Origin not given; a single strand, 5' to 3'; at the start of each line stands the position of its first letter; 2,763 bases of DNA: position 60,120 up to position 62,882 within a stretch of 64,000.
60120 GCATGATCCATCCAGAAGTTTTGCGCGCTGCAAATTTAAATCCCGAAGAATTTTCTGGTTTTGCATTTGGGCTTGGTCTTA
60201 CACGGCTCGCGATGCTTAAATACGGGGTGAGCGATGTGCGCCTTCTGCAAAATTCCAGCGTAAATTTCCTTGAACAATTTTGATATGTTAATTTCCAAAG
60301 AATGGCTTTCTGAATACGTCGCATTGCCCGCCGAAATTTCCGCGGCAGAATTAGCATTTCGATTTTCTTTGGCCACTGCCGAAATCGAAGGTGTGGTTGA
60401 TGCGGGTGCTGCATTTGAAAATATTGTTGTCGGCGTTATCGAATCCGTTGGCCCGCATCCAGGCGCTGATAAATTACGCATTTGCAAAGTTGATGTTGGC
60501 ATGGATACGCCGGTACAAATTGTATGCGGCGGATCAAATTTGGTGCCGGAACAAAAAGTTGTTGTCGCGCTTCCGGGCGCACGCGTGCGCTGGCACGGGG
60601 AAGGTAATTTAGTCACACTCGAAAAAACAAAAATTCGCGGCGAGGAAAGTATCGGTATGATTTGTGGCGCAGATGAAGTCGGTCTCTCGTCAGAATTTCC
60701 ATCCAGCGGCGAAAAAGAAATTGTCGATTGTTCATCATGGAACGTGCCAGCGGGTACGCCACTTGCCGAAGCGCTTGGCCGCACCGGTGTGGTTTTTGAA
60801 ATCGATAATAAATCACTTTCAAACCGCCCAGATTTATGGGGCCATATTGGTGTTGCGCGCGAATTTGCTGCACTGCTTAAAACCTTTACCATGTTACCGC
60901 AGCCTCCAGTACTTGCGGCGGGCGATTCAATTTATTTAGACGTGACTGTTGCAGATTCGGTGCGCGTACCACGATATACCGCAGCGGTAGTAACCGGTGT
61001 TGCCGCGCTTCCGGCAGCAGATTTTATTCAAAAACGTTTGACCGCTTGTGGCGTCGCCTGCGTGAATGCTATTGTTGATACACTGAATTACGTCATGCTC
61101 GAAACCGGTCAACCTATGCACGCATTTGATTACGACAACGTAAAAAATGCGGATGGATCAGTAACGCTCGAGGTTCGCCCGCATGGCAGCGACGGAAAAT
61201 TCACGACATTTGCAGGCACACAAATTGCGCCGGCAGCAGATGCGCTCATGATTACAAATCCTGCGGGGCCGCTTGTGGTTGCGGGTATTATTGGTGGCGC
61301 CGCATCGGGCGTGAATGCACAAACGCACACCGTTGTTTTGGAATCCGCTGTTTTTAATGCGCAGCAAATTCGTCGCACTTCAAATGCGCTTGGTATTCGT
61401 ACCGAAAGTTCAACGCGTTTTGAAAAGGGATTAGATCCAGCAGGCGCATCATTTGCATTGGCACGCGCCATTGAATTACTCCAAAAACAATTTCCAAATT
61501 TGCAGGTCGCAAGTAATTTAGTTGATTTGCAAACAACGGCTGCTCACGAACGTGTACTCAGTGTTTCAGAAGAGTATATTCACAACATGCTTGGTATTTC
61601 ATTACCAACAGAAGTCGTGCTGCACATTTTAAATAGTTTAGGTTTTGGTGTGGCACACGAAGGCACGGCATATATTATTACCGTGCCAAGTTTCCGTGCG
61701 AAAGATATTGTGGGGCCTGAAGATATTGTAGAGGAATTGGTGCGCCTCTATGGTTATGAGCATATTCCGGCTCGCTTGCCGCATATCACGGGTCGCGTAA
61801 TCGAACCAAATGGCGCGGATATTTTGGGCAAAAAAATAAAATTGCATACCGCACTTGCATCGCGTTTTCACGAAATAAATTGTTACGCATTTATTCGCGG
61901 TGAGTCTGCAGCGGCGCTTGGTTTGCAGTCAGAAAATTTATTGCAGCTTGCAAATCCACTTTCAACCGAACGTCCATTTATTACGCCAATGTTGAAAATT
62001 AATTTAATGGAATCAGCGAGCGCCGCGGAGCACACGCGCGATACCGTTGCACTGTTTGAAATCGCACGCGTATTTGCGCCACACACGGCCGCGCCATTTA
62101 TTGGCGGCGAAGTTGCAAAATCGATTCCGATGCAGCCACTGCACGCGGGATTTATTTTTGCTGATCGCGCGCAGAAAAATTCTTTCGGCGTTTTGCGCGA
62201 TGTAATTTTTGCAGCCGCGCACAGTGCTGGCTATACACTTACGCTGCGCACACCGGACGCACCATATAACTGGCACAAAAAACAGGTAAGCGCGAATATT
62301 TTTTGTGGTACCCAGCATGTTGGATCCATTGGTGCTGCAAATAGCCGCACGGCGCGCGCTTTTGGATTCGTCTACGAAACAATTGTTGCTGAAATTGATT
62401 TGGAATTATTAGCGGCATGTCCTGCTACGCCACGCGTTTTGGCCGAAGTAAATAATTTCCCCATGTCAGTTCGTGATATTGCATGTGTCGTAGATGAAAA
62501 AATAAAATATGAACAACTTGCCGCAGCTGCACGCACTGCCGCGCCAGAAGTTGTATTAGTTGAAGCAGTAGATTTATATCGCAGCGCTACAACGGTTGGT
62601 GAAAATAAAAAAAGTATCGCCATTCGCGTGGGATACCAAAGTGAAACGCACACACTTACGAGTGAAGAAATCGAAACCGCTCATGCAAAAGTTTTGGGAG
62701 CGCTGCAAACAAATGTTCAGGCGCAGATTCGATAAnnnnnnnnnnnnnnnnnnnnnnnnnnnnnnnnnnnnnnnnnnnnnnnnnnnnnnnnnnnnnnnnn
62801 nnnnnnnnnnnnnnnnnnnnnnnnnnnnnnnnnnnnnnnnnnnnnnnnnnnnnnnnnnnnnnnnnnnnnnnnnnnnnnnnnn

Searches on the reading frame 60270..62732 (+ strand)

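Call 47: search_protein_families(library=ncbifam, proteins=[window:60270-62732:+], max_evalue=1e-10)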
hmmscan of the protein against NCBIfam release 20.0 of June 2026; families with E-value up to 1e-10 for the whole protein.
window:60270-62732:+ (821 aa): 4 families
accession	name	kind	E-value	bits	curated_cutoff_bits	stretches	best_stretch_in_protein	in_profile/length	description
TIGR00472.1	pheT_bact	equivalog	1.5e-164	549.4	402.65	1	6-821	1-798/798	phenylalanine--tRNA ligase subunit beta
NF001882.0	PRK00629.5-4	equivalog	5.9e-38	130.7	527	1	6-601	1-560/725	phenylalanine--tRNA ligase subunit beta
NF045760.1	YtpR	equivalog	2.3e-23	83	100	1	50-142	81-166/185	YtpR family tRNA-binding protein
TIGR00471.1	pheT_arch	equivalog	1.7e-17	63.1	282.65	1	407-712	257-548/551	phenylalanine--tRNA ligase subunit beta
